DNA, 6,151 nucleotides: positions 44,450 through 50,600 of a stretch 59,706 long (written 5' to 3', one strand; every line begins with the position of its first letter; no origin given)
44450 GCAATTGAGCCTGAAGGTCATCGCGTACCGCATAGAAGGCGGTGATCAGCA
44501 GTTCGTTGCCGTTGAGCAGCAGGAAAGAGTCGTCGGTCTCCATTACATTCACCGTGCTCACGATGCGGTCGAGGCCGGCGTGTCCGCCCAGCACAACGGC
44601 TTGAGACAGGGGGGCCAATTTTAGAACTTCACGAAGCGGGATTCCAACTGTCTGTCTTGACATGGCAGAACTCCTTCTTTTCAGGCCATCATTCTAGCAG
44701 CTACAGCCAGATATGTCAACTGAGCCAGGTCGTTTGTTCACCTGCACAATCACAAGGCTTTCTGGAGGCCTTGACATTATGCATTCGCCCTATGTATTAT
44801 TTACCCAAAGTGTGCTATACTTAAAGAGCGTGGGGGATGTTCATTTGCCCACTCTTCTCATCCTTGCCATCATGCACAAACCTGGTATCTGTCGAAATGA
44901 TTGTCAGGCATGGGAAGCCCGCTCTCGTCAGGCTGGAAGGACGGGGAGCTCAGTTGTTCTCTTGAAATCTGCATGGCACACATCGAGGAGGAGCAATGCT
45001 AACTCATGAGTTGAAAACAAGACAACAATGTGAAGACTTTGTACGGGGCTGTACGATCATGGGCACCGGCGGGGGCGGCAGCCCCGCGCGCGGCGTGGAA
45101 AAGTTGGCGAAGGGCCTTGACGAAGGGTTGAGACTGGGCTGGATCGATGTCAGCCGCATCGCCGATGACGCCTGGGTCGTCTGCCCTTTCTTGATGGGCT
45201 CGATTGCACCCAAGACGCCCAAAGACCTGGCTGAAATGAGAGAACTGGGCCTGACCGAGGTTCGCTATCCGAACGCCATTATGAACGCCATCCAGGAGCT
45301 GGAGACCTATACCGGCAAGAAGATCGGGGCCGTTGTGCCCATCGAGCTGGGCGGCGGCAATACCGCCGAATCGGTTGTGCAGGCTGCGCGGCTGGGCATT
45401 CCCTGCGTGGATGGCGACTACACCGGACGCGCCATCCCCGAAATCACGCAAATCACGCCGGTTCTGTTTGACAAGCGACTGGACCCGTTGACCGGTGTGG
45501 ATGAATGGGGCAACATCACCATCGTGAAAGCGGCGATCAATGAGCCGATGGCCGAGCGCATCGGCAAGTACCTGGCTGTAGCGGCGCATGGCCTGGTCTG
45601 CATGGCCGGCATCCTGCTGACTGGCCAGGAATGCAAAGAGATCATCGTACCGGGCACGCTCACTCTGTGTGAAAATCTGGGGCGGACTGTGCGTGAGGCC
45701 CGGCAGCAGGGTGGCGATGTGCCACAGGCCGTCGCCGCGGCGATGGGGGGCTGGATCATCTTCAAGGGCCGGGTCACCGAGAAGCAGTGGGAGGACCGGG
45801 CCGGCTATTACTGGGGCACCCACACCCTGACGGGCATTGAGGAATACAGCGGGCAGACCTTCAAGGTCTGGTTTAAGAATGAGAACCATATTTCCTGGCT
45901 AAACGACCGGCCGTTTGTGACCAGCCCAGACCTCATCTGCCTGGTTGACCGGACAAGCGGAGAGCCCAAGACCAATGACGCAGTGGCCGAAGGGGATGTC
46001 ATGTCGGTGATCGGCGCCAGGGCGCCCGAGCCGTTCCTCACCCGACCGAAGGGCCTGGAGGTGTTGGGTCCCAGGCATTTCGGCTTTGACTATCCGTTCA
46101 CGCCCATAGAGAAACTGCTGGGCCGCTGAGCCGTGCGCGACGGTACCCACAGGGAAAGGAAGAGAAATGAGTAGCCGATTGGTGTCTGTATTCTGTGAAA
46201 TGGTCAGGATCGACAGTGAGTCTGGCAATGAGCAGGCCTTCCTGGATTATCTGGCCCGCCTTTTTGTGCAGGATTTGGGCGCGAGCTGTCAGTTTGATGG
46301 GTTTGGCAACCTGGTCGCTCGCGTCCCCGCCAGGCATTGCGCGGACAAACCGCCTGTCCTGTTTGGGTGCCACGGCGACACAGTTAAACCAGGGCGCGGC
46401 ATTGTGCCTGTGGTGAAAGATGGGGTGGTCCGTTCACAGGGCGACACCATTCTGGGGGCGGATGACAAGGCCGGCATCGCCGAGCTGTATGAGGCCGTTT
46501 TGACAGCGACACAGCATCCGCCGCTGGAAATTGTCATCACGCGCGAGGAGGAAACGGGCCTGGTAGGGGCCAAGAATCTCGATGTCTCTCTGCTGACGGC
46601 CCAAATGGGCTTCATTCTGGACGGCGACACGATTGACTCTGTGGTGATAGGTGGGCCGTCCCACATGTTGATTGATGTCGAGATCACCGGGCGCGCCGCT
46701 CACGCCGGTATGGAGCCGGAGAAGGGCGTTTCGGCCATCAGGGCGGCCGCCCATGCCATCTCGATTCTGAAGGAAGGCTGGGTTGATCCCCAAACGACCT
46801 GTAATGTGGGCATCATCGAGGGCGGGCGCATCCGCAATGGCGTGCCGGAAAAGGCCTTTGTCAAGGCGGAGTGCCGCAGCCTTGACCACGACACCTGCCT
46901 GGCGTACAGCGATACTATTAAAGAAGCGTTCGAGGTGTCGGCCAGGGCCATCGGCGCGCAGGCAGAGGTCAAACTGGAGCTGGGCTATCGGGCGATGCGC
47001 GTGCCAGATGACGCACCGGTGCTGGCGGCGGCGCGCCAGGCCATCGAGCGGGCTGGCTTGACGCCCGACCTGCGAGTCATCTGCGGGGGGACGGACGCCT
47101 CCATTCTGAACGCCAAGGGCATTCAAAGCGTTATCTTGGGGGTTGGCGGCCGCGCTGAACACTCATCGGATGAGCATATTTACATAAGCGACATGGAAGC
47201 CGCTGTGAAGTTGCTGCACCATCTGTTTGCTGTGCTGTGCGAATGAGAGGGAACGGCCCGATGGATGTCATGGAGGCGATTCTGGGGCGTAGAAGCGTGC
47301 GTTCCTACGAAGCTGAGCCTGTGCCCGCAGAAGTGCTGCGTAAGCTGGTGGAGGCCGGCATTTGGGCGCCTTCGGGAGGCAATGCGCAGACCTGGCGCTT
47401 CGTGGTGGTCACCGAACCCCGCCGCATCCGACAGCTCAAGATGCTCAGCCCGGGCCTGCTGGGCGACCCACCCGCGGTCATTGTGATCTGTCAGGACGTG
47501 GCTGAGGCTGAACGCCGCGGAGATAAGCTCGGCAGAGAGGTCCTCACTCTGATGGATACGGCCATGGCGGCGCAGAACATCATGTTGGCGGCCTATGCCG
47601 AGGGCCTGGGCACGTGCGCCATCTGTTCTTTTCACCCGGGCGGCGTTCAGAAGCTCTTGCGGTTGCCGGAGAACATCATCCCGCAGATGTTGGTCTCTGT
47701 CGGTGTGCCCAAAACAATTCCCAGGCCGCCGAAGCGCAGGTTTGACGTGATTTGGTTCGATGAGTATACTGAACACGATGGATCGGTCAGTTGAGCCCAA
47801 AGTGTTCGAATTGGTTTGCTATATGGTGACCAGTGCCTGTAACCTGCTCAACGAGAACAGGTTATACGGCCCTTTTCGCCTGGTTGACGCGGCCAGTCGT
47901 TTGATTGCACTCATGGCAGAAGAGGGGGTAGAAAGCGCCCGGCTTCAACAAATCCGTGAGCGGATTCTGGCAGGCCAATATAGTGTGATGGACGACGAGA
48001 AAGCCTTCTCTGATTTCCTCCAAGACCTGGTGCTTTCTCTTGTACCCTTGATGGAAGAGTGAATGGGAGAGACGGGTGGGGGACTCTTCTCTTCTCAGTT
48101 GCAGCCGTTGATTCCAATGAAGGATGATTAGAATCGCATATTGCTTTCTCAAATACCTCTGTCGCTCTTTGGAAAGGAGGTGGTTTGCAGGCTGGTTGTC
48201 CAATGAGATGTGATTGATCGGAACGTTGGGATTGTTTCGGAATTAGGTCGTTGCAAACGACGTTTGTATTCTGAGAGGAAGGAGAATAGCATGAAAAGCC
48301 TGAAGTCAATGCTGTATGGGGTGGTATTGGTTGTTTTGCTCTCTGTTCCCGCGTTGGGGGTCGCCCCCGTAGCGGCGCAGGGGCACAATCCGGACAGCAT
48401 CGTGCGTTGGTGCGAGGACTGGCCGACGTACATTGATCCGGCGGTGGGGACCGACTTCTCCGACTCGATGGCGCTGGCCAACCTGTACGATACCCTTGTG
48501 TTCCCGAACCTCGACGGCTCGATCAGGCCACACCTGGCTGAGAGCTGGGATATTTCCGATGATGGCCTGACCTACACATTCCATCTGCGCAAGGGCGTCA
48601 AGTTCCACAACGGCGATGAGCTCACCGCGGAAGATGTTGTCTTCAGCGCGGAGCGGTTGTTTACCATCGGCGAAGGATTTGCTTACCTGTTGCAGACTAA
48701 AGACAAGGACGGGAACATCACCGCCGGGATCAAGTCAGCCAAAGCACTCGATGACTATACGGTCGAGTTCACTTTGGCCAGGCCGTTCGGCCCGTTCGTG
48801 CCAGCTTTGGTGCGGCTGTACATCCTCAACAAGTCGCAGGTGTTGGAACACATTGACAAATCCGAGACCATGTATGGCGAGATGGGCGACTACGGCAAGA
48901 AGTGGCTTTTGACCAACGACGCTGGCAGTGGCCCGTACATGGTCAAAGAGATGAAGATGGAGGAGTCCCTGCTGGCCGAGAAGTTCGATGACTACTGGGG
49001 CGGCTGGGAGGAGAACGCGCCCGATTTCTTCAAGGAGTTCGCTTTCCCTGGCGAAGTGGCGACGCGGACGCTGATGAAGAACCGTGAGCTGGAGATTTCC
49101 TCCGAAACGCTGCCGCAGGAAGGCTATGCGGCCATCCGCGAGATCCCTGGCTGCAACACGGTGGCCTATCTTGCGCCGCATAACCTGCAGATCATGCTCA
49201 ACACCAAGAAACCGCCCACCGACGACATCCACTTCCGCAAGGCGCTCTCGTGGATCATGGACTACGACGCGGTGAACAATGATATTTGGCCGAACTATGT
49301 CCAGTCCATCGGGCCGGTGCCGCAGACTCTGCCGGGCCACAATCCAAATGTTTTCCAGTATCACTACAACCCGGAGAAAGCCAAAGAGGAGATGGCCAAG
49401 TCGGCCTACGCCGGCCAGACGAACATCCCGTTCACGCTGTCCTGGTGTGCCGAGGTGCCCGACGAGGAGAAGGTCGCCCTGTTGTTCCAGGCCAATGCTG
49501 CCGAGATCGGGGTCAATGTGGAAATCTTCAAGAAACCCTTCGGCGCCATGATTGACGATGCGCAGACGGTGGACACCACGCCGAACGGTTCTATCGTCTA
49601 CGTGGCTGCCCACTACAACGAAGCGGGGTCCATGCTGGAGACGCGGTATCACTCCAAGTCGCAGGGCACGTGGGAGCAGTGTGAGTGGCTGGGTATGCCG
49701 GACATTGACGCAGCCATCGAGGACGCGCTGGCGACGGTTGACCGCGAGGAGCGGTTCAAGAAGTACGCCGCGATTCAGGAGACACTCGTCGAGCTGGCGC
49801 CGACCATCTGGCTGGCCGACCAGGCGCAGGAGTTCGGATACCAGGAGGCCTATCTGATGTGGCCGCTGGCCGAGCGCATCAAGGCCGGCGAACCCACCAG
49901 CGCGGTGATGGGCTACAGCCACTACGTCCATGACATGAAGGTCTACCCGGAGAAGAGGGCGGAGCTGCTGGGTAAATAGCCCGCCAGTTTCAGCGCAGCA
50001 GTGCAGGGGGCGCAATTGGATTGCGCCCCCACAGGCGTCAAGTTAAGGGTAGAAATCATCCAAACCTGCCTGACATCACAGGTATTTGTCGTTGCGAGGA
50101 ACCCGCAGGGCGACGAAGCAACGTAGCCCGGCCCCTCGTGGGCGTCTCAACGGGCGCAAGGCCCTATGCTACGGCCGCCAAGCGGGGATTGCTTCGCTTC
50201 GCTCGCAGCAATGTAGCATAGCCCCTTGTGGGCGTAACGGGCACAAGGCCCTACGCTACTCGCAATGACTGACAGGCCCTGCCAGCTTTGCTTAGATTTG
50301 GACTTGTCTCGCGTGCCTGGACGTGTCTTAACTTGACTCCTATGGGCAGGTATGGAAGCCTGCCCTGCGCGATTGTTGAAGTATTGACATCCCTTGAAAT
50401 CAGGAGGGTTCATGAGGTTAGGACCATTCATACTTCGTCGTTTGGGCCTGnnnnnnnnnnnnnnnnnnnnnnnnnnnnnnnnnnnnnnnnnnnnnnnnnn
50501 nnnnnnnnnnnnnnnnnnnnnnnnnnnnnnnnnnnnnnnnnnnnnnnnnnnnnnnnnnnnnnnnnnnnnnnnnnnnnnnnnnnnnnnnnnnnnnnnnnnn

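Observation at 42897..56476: Undescribed PucR-controlled catabolic system: DUF917 + M20 + nitroreductase + DUF6092 + Dpp-type ABC + two M29-fold enzymes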

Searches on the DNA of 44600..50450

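Call 81: search_rna_families(source=window, start=44600, end=50450, threshold=evalue, max_evalue=1)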
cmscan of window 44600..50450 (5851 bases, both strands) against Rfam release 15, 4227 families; matches with E-value up to 1: 0.
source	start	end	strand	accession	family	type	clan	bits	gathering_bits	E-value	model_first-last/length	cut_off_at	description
